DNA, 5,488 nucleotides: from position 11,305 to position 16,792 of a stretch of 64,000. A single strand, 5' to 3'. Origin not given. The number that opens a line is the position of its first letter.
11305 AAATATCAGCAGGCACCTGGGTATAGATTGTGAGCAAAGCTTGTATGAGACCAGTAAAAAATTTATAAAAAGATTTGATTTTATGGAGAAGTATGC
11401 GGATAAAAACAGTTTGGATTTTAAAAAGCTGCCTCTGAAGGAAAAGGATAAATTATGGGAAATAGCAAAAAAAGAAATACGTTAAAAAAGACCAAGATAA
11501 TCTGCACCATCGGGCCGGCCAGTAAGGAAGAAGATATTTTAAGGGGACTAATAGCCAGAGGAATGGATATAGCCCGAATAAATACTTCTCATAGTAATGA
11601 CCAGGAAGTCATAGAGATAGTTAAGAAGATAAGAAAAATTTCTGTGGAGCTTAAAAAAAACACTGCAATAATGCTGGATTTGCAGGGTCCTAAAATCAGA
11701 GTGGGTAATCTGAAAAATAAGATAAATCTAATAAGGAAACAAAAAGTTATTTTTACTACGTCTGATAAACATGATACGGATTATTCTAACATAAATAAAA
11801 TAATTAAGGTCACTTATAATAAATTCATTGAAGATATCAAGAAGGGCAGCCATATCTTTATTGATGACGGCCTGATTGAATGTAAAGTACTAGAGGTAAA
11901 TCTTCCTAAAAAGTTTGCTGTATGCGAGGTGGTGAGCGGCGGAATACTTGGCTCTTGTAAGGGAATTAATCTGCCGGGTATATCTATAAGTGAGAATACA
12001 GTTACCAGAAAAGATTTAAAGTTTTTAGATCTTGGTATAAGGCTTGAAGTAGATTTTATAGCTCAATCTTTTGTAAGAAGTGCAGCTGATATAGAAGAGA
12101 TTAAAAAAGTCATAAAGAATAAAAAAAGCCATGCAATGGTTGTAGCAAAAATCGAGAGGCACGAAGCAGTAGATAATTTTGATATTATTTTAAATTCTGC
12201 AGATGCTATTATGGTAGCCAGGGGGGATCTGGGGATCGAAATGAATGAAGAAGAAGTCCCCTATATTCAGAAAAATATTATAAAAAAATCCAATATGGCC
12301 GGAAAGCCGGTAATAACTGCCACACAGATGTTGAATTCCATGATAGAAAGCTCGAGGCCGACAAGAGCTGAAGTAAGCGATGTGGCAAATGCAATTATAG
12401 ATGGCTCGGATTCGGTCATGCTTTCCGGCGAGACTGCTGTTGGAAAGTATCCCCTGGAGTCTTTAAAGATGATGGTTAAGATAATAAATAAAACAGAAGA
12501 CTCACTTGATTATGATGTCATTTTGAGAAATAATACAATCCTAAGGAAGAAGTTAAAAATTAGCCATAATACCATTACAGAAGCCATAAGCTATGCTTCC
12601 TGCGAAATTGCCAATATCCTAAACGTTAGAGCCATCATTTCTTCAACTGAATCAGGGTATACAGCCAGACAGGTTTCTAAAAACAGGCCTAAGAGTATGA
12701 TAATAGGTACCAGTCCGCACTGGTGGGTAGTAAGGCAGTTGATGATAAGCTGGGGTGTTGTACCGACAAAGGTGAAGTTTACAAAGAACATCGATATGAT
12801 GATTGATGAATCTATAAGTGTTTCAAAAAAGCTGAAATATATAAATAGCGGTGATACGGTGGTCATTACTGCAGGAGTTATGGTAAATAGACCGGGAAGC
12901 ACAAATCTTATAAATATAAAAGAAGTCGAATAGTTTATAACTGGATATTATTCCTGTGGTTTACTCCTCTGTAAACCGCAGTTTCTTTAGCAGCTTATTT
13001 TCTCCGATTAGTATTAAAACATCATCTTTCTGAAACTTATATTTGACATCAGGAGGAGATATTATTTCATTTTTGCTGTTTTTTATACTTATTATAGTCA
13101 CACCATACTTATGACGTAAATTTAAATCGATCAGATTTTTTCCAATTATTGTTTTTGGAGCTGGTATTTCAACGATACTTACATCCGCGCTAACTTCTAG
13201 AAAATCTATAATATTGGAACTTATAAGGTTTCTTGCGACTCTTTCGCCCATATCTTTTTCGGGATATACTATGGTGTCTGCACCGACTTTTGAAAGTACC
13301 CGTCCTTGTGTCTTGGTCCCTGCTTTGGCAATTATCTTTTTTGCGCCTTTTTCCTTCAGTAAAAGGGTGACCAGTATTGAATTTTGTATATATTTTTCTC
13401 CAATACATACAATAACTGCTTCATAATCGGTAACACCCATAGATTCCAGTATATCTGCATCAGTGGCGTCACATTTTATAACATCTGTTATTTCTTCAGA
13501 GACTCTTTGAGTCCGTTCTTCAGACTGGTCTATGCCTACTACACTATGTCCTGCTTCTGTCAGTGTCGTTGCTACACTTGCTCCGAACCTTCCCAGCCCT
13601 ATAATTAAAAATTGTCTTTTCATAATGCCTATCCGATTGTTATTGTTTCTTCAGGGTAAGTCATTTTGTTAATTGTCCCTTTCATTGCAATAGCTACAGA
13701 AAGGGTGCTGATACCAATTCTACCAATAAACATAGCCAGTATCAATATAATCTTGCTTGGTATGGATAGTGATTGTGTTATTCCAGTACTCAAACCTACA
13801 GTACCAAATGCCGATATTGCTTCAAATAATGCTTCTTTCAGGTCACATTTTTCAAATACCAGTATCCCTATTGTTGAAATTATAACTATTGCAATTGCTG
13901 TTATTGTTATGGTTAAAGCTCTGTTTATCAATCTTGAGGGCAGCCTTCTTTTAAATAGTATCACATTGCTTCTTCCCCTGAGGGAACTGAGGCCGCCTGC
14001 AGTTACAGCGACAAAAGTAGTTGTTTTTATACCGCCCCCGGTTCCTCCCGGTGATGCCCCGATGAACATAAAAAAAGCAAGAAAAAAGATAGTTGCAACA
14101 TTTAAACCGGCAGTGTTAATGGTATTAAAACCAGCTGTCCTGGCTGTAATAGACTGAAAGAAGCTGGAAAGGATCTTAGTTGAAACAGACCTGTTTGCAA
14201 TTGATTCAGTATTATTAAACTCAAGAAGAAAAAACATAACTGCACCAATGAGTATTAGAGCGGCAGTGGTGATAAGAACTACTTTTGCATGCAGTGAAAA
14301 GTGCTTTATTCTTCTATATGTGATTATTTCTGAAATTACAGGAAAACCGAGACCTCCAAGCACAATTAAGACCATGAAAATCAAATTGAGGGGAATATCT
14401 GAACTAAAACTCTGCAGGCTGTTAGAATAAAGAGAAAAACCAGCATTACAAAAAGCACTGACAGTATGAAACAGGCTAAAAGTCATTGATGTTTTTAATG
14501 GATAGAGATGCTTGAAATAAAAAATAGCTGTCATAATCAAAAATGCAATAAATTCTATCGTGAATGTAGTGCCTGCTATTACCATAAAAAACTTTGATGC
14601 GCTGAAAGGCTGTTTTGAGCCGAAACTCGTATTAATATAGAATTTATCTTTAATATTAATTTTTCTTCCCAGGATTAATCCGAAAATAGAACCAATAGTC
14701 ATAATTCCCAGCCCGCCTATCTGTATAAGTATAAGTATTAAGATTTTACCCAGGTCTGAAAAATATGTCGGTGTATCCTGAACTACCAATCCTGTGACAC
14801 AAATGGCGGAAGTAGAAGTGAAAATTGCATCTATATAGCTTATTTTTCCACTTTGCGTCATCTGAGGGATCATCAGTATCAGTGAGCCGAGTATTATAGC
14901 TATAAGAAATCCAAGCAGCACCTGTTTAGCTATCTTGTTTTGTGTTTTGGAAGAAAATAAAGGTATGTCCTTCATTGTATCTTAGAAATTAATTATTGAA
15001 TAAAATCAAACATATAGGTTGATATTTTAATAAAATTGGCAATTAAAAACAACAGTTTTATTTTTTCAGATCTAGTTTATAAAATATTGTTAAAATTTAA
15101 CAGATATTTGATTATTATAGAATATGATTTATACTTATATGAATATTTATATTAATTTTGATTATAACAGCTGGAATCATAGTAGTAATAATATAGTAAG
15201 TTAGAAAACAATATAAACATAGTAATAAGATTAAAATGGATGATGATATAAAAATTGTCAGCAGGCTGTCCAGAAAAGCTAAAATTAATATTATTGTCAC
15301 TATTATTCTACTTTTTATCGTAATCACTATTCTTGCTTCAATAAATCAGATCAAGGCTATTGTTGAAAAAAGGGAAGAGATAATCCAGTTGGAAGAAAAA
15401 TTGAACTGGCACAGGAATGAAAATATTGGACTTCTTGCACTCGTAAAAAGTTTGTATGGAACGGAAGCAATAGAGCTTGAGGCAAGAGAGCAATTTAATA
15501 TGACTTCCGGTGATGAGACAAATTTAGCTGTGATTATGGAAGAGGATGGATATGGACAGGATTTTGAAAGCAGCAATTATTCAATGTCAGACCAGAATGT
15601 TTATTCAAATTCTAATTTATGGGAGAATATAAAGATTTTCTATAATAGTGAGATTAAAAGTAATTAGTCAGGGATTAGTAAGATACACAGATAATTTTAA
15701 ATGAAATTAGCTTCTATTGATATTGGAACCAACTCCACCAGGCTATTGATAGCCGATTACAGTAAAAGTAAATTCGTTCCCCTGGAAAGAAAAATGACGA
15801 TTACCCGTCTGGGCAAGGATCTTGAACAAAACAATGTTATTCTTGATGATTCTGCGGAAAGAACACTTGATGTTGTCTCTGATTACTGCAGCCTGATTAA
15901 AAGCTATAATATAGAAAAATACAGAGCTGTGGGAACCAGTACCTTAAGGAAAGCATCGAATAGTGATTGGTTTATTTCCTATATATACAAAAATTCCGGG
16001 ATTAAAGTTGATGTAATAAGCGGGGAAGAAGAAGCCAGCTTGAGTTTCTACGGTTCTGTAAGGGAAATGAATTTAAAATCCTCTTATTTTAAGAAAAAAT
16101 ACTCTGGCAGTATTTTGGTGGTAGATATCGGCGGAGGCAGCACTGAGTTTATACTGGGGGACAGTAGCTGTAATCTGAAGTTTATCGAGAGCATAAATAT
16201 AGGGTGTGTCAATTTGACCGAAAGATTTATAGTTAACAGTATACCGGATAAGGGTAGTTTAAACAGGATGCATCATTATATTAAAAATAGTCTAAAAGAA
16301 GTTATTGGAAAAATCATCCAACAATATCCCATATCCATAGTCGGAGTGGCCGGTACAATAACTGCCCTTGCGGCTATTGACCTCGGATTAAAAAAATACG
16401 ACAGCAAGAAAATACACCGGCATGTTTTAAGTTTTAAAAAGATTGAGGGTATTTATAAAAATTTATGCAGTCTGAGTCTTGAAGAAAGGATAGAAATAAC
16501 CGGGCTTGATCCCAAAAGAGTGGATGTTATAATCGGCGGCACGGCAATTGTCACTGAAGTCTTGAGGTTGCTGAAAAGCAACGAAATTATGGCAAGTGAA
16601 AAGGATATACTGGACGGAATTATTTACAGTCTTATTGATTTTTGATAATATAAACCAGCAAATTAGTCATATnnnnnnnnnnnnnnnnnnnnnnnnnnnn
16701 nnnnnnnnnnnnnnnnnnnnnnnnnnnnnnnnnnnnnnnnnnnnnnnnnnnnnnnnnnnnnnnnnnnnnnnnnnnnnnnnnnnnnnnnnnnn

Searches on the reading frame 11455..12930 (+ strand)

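Call 45: search_protein_families(library=pfam, proteins=[window:11455-12930:+], max_evalue=0.0001)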
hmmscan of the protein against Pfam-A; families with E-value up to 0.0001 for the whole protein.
window:11455-12930:+ (492 aa): 2 families
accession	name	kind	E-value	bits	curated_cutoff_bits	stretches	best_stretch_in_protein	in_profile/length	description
PF00224.27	PK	-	1.4e-111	373.2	30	1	11-336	2-327/328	Pyruvate kinase, barrel domain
PF02887.21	PK_C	-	1.3e-32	112.7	28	1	376-488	1-113/114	Pyruvate kinase, alpha/beta domain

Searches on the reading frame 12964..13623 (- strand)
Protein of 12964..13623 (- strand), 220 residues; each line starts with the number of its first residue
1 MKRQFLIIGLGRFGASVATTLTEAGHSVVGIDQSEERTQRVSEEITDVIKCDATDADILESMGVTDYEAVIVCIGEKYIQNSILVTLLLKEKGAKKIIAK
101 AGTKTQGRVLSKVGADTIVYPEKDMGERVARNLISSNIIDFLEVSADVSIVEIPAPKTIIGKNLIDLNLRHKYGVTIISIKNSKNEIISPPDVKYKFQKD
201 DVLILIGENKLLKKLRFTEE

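Call 45: search_protein_families(library=pfam, proteins=[window:12964-13623:-], max_evalue=0.0001)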
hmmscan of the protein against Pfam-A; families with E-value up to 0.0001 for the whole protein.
window:12964-13623:- (220 aa): 7 families
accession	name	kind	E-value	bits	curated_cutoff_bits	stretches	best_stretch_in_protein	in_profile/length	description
PF02254.24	TrkA_N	-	4.9e-30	104.7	23.8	1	5-121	1-116/116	TrkA-N domain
PF02080.26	TrkA_C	-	2.6e-12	46.9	27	1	149-215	2-66/71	TrkA-C domain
PF03446.21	NAD_binding_2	-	4.9e-07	30.3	21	1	7-103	4-94/161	NAD binding domain of 6-phosphogluconate dehydrogenase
PF03807.23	F420_oxidored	-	7.7e-06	26.9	21.6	1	7-74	4-67/94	NADP oxidoreductase coenzyme F420-dependent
PF00107.32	ADH_zinc_N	-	1.2e-05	25.8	31.8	0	84-130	5-51/129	Zinc-binding dehydrogenase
PF03721.20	UDPG_MGDP_dh_N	-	9.4e-05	22.5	27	0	6-48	4-46/187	UDP-glucose/GDP-mannose dehydrogenase family, NAD binding domain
PF01370.27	Epimerase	-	0.0001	22.3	20.9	0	7-83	3-81/240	NAD dependent epimerase/dehydratase family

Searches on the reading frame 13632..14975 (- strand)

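Call 45: search_protein_families(library=pfam, proteins=[window:13632-14975:-], max_evalue=0.0001)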
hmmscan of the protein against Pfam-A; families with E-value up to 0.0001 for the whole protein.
window:13632-14975:- (448 aa): 1 family
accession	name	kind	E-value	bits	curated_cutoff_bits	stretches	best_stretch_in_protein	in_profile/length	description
PF02386.22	TrkH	-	1.8e-53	182.2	27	1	31-431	47-492/502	Cation transport protein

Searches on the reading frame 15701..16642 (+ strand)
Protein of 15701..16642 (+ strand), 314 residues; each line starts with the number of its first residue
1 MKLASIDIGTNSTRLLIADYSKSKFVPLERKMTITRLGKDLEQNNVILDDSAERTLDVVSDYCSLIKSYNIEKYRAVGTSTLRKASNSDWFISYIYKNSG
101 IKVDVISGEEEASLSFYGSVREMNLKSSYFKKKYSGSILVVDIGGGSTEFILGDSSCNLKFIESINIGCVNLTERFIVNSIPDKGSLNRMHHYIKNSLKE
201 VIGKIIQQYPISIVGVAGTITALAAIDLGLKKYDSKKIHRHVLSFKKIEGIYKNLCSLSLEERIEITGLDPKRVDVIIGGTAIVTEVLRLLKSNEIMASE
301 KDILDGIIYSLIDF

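Call 46: search_protein_families(library=pfam, proteins=[window:15701-16642:+], max_evalue=0.0001)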
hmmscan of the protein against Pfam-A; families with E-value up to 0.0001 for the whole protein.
window:15701-16642:+ (314 aa): 1 family
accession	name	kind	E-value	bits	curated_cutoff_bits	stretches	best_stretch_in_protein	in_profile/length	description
PF02541.22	Ppx-GppA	-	8.9e-54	183.3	27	1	17-312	2-282/285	Ppx/GppA phosphatase family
